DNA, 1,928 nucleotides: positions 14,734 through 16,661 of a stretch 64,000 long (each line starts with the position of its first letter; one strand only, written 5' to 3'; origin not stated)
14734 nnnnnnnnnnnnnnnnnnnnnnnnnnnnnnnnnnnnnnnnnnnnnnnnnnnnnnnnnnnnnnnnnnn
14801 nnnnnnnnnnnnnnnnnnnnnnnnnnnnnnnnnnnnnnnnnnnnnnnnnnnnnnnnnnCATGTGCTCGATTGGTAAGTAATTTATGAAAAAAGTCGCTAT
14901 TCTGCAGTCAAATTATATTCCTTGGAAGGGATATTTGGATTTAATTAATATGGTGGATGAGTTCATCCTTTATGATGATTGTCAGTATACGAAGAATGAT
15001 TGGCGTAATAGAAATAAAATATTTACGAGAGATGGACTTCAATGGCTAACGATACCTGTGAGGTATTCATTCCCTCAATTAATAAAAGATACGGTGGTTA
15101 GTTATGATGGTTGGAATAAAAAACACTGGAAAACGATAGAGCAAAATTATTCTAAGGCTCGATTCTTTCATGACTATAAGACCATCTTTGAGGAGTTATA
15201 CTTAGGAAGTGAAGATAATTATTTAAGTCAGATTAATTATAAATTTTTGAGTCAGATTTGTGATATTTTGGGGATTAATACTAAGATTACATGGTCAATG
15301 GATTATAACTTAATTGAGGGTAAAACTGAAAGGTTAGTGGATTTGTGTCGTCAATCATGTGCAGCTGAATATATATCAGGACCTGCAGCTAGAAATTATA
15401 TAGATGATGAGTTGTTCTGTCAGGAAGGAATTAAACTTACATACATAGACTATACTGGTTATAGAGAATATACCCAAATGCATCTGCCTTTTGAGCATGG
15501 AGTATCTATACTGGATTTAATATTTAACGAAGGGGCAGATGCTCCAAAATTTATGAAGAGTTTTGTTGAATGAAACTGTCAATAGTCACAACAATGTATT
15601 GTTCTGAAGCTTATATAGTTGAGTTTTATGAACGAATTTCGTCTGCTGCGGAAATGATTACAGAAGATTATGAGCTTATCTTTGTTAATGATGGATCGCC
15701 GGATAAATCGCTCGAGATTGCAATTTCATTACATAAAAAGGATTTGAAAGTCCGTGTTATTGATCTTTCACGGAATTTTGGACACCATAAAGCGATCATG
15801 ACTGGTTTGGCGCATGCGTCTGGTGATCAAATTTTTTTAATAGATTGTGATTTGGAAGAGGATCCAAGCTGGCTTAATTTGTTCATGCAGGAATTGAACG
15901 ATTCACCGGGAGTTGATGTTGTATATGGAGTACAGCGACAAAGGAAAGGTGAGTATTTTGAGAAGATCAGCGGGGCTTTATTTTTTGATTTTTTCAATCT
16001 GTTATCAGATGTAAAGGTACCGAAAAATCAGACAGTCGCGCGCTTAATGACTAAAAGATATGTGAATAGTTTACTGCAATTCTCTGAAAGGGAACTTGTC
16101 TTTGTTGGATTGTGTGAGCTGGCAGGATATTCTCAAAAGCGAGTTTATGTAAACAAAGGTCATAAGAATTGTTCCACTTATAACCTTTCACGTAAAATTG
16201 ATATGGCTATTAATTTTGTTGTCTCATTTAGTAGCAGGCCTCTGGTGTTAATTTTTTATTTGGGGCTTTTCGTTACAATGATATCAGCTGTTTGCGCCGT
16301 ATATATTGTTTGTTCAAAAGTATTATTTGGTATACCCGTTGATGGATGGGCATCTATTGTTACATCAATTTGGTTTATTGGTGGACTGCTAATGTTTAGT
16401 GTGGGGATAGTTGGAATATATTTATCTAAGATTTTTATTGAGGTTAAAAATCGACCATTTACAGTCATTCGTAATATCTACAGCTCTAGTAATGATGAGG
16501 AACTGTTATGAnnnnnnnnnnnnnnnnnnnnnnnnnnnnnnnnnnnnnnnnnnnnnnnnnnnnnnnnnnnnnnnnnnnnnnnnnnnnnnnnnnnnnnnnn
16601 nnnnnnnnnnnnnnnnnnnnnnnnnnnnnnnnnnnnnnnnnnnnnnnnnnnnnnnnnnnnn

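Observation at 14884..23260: Candidate polyprenyl-phosphate-sugar periplasmic glycosylation module inside the locus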

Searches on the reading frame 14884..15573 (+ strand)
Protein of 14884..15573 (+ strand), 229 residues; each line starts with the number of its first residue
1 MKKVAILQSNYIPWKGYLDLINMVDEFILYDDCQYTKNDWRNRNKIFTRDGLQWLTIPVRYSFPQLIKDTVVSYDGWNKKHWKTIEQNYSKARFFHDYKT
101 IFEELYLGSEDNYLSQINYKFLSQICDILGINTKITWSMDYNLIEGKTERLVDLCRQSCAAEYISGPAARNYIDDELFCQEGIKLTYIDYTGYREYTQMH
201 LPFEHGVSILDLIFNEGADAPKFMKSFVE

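Call 4: search_protein_families(library=pfam, proteins=[window:14884-15573:+], max_evalue=0.01)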
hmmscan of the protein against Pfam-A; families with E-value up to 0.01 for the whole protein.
window:14884-15573:+ (229 aa): 1 family
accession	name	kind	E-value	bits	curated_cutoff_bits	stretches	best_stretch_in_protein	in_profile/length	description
PF08889.16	WbqC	-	6.6e-77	258.7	21.3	1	8-221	1-216/218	WbqC-like protein family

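Call 5: search_protein_families(library=ncbifam, proteins=[window:14884-15573:+], max_evalue=0.01)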
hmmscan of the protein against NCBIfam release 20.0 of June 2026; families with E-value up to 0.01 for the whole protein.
window:14884-15573:+ (229 aa): 0 families

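Call 34: search_solved_structures(query=window:14884-15573:+, max_evalue=10)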
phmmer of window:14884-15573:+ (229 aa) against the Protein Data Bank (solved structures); distinct sequences matched with E-value up to 10: 0.

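Call 44: find_homologous_proteins(query=window:14884-15573:+, max_evalue=1e-10)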
Query window:14884-15573:+ (229 aa): 8000 proteins with E <= 1e-10 among 8000 candidates; the best 120 are listed.
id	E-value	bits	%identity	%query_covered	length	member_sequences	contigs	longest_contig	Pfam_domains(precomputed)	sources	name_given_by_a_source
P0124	1.3e-140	485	100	90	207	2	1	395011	PF08889.17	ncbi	-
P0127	1.8e-124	432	78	99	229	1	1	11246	PF08889.17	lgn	-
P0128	4.5e-110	385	69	99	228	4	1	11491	PF08889.17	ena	-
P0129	1.2e-109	383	71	99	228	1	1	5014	PF08889.17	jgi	jgi:hypothetical protein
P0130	4.0e-108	378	69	99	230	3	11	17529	PF08889.17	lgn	-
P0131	1.3e-107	377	68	99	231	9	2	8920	PF08889.17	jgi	jgi:hypothetical protein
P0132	3.7e-107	375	67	99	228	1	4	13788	PF08889.17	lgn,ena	-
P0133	1.6e-106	373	68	99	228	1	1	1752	PF08889.17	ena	-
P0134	3.2e-106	372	69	99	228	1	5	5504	PF08889.17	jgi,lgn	jgi:hypothetical protein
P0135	2.7e-105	369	69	99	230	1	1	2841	PF08889.17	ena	-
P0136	6.4e-105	368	67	99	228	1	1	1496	PF08889.17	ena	-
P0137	7.5e-105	368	70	99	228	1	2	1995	PF08889.17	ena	-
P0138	1.4e-104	367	69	99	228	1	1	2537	PF08889.17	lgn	-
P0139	2.2e-104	366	70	99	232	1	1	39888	PF08889.17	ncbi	-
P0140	3.8e-104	365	69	99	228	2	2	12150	PF08889.17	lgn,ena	-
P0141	5.7e-104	365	69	99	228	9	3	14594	PF08889.17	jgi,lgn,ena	jgi:hypothetical protein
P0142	5.9e-104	365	70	99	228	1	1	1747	PF08889.17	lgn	-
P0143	1.4e-103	363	69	99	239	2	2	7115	PF08889.17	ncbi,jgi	jgi:hypothetical protein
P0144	3.4e-103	362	69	99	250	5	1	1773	PF08889.17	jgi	-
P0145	4.3e-103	362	70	99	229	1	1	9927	PF08889.17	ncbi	-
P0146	6.9e-103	361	68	99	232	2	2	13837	PF08889.17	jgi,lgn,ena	-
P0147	7.4e-103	361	66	99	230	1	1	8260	PF08889.17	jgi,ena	-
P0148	1.1e-102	361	69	99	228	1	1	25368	PF08889.17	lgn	-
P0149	1.6e-102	360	68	99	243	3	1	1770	PF08889.17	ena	-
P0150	1.7e-102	360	67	99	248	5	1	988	PF08889.17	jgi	-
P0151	2.7e-102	359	68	99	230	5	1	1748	PF08889.17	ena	-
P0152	2.8e-102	359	68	99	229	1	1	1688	PF08889.17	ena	-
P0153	3.9e-102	359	67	99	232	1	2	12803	PF08889.17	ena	-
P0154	4.6e-102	359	65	99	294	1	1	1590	PF08889.17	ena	-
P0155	4.8e-102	358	70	98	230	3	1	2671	PF08889.17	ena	-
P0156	1.2e-101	357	69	99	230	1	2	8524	PF08889.17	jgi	jgi:WbqC-like protein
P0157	1.3e-101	357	68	99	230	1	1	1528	PF08889.17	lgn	-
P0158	1.5e-101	357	65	99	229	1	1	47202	PF08889.17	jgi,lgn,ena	-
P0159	2.1e-101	356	64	99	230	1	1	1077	PF08889.17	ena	-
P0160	3.3e-101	356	67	99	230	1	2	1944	PF08889.17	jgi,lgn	jgi:hypothetical protein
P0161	4.0e-101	355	69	99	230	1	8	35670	PF08889.17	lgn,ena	-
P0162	6.4e-101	355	68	99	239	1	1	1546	PF08889.17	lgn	-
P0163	7.2e-101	355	67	99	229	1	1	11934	PF08889.17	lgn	-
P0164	7.9e-101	354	67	99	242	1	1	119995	PF08889.17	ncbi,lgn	-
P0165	8.1e-101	354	67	99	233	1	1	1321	PF08889.17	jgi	jgi:hypothetical protein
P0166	1.2e-100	354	66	99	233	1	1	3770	PF08889.17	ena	-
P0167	1.3e-100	354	66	99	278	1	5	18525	PF08889.17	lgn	-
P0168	1.4e-100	354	66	99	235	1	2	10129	PF08889.17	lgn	-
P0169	1.6e-100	353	67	99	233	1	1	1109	PF08889.17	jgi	jgi:hypothetical protein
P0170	1.8e-100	353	67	99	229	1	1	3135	PF08889.17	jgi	-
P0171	2.3e-100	353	66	99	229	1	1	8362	PF08889.17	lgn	-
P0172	2.7e-100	353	66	99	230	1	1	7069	PF08889.17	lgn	-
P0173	2.8e-100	353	70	99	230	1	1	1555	PF08889.17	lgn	-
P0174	3.0e-100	353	69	99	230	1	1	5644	PF08889.17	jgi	-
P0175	3.9e-100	352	69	99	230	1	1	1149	PF08889.17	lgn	-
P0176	4.4e-100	352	65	99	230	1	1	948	PF08889.17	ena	-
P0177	4.5e-100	352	68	99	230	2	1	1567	PF08889.17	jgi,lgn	-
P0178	5.8e-100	352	66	99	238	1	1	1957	PF08889.17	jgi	jgi:hypothetical protein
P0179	5.9e-100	352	66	99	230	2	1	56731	PF08889.17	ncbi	-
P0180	6.0e-100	352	69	98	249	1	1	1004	PF08889.17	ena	-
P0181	6.5e-100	352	67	99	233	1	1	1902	PF08889.17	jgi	jgi:hypothetical protein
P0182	7.6e-100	351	68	100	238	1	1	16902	PF08889.17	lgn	-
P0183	7.8e-100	351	65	99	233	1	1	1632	PF08889.17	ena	-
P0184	1.0e-99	351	65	99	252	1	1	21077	PF08889.17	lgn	-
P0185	1.2e-99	351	65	99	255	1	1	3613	PF08889.17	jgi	jgi:hypothetical protein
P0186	1.2e-99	351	67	99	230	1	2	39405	PF08889.17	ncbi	-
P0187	1.2e-99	351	67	99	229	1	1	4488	PF08889.17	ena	-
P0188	1.2e-99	351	68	99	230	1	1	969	PF08889.17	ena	-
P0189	1.3e-99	351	68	99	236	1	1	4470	PF08889.17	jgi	-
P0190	1.4e-99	350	67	99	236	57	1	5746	PF08889.17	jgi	jgi:WbqC-like protein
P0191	1.4e-99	350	68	99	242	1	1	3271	PF08889.17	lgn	-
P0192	1.5e-99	350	66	100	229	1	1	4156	PF08889.17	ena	-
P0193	1.9e-99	350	67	99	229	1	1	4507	PF08889.17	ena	-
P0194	2.5e-99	350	67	99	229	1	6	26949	PF08889.17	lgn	-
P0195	2.5e-99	350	67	99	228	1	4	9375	PF08889.17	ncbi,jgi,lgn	jgi:hypothetical protein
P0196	2.8e-99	349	67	99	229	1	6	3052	PF08889.17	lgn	-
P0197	3.7e-99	349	66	99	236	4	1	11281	PF08889.17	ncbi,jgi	jgi:hypothetical protein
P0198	3.8e-99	349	67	99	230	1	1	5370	PF08889.17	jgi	jgi:hypothetical protein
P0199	4.0e-99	349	66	99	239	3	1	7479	PF08889.17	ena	-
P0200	4.5e-99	349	65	99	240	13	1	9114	PF08889.17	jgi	-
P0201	4.8e-99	349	67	99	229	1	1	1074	PF08889.17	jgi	-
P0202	5.3e-99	349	65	99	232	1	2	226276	PF08889.17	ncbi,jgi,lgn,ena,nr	ncbi:MAG: WbqC family protein [Thiopseudomonas sp.]|nr:WbqC family protein [Thiopseudomonas sp.] MCK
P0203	5.7e-99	348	67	99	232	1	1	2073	PF08889.17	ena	-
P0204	5.9e-99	348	66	99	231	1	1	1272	PF08889.17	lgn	-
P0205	6.6e-99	348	67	98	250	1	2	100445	PF08889.17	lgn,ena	-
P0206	6.9e-99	348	65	100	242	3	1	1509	PF08889.17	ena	-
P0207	7.3e-99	348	66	99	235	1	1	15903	PF08889.17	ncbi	-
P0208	7.7e-99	348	66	99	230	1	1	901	PF08889.17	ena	-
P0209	9.9e-99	348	67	99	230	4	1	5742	PF08889.17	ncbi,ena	-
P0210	1.1e-98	348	65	99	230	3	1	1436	PF08889.17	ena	-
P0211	1.2e-98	347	66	99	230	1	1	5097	PF08889.17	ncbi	-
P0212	1.5e-98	347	65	99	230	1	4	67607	PF08889.17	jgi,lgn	-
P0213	1.6e-98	347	65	99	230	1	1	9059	PF08889.17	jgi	jgi:WbqC-like protein family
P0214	2.0e-98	347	67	99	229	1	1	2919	PF08889.17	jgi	-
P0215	2.1e-98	347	66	99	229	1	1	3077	PF08889.17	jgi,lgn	-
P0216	2.3e-98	346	66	100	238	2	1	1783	PF08889.17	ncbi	-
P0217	2.4e-98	346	66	99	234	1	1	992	PF08889.17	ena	-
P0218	2.5e-98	346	66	99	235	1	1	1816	PF08889.17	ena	-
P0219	2.8e-98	346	67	99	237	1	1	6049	PF08889.17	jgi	jgi:hypothetical protein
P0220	2.9e-98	346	65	100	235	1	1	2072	PF08889.17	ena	-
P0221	3.0e-98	346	66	99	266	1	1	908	PF08889.17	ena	-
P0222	3.4e-98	346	65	99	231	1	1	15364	PF08889.17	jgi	jgi:hypothetical protein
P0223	3.5e-98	346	66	99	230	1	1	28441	PF08889.17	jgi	jgi:hypothetical protein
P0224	3.8e-98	346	64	99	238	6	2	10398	PF08889.17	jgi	-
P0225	4.0e-98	346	65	99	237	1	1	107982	PF08889.17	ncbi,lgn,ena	-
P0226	4.1e-98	346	64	99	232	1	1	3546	PF08889.17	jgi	jgi:hypothetical protein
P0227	4.4e-98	346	66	99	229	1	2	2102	PF08889.17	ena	-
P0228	4.5e-98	345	64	99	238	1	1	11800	PF08889.17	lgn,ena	-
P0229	4.8e-98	345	65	99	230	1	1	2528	PF08889.17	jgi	jgi:hypothetical protein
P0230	5.2e-98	345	68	99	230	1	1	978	PF08889.17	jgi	jgi:hypothetical protein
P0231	5.9e-98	345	66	99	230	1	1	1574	PF08889.17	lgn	-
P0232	6.2e-98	345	64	99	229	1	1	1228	PF08889.17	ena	-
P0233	6.4e-98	345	65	99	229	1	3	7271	PF08889.17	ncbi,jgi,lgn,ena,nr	ncbi:MAG: WbqC family protein [Bacteroidia bacterium]|nr:WbqC family protein [Bacteroidia bacterium]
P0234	6.6e-98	345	65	99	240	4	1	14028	PF08889.17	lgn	-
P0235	6.9e-98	345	63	99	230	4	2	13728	PF08889.17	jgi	jgi:hypothetical protein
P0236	8.0e-98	345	65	99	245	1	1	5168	PF08889.17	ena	-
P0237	8.2e-98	345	67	99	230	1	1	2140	PF08889.17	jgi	jgi:hypothetical protein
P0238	8.3e-98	345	69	99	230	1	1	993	PF08889.17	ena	-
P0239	8.8e-98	345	66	99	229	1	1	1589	PF08889.17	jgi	-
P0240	9.1e-98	344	68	99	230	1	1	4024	PF08889.17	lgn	-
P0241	9.2e-98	344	64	99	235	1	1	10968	PF08889.17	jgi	jgi:hypothetical protein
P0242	1.0e-97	344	66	99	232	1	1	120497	PF08889.17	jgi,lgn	jgi:hypothetical protein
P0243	1.1e-97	344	67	99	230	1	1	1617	PF08889.17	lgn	-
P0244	1.3e-97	344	65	99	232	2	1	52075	PF08889.17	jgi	-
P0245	1.4e-97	344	63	99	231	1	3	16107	PF08889.17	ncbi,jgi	jgi:hypothetical protein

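Call 53: predict_structure(alignment_id=A2)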
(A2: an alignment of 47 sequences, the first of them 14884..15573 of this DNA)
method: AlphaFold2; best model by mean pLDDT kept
length: 229 residues; sequences in the alignment: 47
mean_pLDDT: 93.2   pTM: 0.89
mean pLDDT of the five models: 93.2, 92.9, 92.6, 87.4, 87.1
residues with pLDDT >= 90: 187; 70-90: 41; 50-70: 1; < 50: 0
segments of 3 or more residues with pLDDT < 50: none
pLDDT, mean of each block of 10 residues (from residue 1): 94 89 96 87 91 93 91 94 96 97 93 94 96 94 92 97 94 93 95 91 90 96 89
secondary structure, 60 per line:
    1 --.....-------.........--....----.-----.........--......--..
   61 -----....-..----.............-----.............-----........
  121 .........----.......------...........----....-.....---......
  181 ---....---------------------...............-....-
elements in order: E3-7 H15-23 E26-29 E43-48 E51-56 H77-89 H95-107 H114-129 E134-137 H147-157 E162-165 H167-171 H175-180 E184-187 H209-223 H225-228

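Call 62: find_encoding_contigs(protein=P0202, flank=10000, max_places=1)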
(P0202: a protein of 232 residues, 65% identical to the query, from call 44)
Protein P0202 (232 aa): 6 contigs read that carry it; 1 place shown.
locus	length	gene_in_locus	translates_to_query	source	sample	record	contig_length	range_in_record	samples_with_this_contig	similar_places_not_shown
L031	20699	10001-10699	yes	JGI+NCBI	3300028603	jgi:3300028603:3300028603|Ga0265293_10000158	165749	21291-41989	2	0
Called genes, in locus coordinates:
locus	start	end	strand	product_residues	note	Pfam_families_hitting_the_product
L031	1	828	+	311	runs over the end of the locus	PF00535:Glycos_transf_2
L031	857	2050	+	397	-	PF18476:PIN_8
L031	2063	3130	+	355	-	-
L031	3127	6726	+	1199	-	PF00535:Glycos_transf_2, PF10111:Glyco_tranf_2_2 (weak), PF13641:Glyco_tranf_2_3, PF00534:Glycos_transf_1, PF13692:Glyco_trans_1_4, PF00685:Sulfotransfer_1 (weak)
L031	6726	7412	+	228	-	-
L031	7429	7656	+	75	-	PF01757:Acyl_transf_3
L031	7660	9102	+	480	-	-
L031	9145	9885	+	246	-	PF00535:Glycos_transf_2, PF10111:Glyco_tranf_2_2, PF13641:Glyco_tranf_2_3 (weak)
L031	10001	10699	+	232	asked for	PF08889:WbqC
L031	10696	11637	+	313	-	PF00535:Glycos_transf_2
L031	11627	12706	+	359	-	PF01041:DegT_DnrJ_EryC1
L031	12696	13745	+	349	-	PF00685:Sulfotransfer_1, PF13469:Sulfotransfer_3 (weak)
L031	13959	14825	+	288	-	PF13469:Sulfotransfer_3, PF00685:Sulfotransfer_1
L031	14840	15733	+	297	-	PF03706:LPG_synthase_TM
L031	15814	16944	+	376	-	PF01041:DegT_DnrJ_EryC1, PF00155:Aminotran_1_2, PF00266:Aminotran_5 (weak)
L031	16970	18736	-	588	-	PF03600:CitMHS, PF02080:TrkA_C, PF06808:DctM (weak), PF03600:CitMHS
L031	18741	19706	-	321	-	-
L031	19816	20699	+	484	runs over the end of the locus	PF01507:PAPS_reduct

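Call 63: find_encoding_contigs(protein=P0242, flank=10000, max_places=1)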
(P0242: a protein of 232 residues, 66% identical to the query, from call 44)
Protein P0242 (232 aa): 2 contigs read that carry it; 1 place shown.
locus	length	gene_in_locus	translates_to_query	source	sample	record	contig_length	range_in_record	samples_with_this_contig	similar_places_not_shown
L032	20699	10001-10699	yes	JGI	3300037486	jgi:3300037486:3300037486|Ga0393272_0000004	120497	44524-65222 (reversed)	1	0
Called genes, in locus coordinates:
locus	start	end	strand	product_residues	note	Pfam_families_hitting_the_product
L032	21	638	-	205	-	PF23023:Anti-Pycsar_Apyc1 (faint), PF00753:Lactamase_B, PF19583:ODP (weak), PF12706:Lactamase_B_2 (weak)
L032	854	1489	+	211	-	PF13580:SIS_2, PF01380:SIS (weak)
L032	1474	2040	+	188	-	PF08645:PNK3P, PF00702:Hydrolase, PF13419:HAD_2 (weak), PF13242:Hydrolase_like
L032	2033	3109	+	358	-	PF00288:GHMP_kinases_N, PF08544:GHMP_kinases_C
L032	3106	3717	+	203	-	PF13580:SIS_2, PF01380:SIS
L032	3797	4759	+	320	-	PF00106:adh_short (weak), PF01073:3Beta_HSD, PF01370:Epimerase, PF02719:Polysacc_synt_2, PF04321:RmlD_sub_bind, PF05368:NmrA (weak), PF13460:NAD_binding_10, PF16363:GDP_Man_Dehyd, +2 more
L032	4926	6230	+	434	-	PF01041:DegT_DnrJ_EryC1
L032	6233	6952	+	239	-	PF00175:NAD_binding_1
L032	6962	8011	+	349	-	PF01370:Epimerase, PF07993:NAD_binding_4 (weak), PF16363:GDP_Man_Dehyd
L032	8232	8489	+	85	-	-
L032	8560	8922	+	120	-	PF00892:EamA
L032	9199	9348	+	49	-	-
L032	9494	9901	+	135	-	PF00535:Glycos_transf_2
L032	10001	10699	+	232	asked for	PF08889:WbqC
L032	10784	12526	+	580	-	PF02776:TPP_enzyme_N, PF00205:TPP_enzyme_M, PF02775:TPP_enzyme_C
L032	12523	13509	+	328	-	PF15632:ATPgrasp_Ter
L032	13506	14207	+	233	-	PF00149:Metallophos, PF12850:Metallophos_2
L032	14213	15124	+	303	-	-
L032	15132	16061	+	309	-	PF00535:Glycos_transf_2, PF10111:Glyco_tranf_2_2 (weak)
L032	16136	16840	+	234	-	PF13489:Methyltransf_23, PF08241:Methyltransf_11, PF13649:Methyltransf_25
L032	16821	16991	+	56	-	-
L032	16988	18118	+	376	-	PF00155:Aminotran_1_2 (weak), PF01041:DegT_DnrJ_EryC1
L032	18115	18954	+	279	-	PF13489:Methyltransf_23, PF08241:Methyltransf_11, PF08242:Methyltransf_12, PF13649:Methyltransf_25, PF13847:Methyltransf_31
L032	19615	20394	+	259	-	PF09594:GT87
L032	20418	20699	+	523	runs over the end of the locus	-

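Call 64: find_encoding_contigs(protein=P0225, flank=10000, max_places=1)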
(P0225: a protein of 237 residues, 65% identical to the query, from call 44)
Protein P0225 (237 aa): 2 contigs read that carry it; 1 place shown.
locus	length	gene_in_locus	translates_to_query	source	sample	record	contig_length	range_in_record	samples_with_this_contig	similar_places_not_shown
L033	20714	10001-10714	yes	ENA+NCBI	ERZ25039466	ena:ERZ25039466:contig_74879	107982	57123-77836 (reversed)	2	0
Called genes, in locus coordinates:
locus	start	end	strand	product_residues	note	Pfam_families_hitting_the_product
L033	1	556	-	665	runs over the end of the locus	PF00795:CN_hydrolase, PF02540:NAD_synthase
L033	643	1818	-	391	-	PF00534:Glycos_transf_1, PF13692:Glyco_trans_1_4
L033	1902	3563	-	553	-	PF01266:DAO, PF05199:GMC_oxred_C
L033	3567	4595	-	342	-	PF00248:Aldo_ket_red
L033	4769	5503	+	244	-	PF03848:TehB (weak), PF05175:MTS (weak), PF05891:Methyltransf_PK (weak), PF13489:Methyltransf_23, PF13847:Methyltransf_31, PF08241:Methyltransf_11, PF08242:Methyltransf_12, PF13649:Methyltransf_25, +2 more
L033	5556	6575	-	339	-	PF01075:Glyco_transf_9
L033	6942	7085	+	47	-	-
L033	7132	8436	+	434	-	PF13231:PMT_2 (weak)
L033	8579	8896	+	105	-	-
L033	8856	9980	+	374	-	PF03706:LPG_synthase_TM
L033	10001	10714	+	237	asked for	PF08889:WbqC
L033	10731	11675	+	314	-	PF00535:Glycos_transf_2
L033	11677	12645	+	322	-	PF01073:3Beta_HSD, PF01370:Epimerase, PF07993:NAD_binding_4 (faint), PF13460:NAD_binding_10 (weak), PF16363:GDP_Man_Dehyd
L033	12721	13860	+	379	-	PF01041:DegT_DnrJ_EryC1, PF00155:Aminotran_1_2 (weak)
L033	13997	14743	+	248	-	PF00535:Glycos_transf_2, PF10111:Glyco_tranf_2_2 (weak), PF13641:Glyco_tranf_2_3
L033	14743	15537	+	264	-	PF03808:Glyco_tran_WecG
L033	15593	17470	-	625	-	-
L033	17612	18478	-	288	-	PF01370:Epimerase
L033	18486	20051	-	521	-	-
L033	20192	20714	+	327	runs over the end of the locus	PF01073:3Beta_HSD, PF01370:Epimerase, PF05368:NmrA (weak), PF13460:NAD_binding_10, PF16363:GDP_Man_Dehyd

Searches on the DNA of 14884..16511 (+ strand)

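Call 61: search_dna_similar(query=window:14884-16511:+, collection=ecoli_genomes, mode=distant, max_rows=15, max_evalue=0.001)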
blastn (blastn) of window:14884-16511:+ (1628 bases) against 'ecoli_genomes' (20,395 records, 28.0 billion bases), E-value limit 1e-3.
No match.
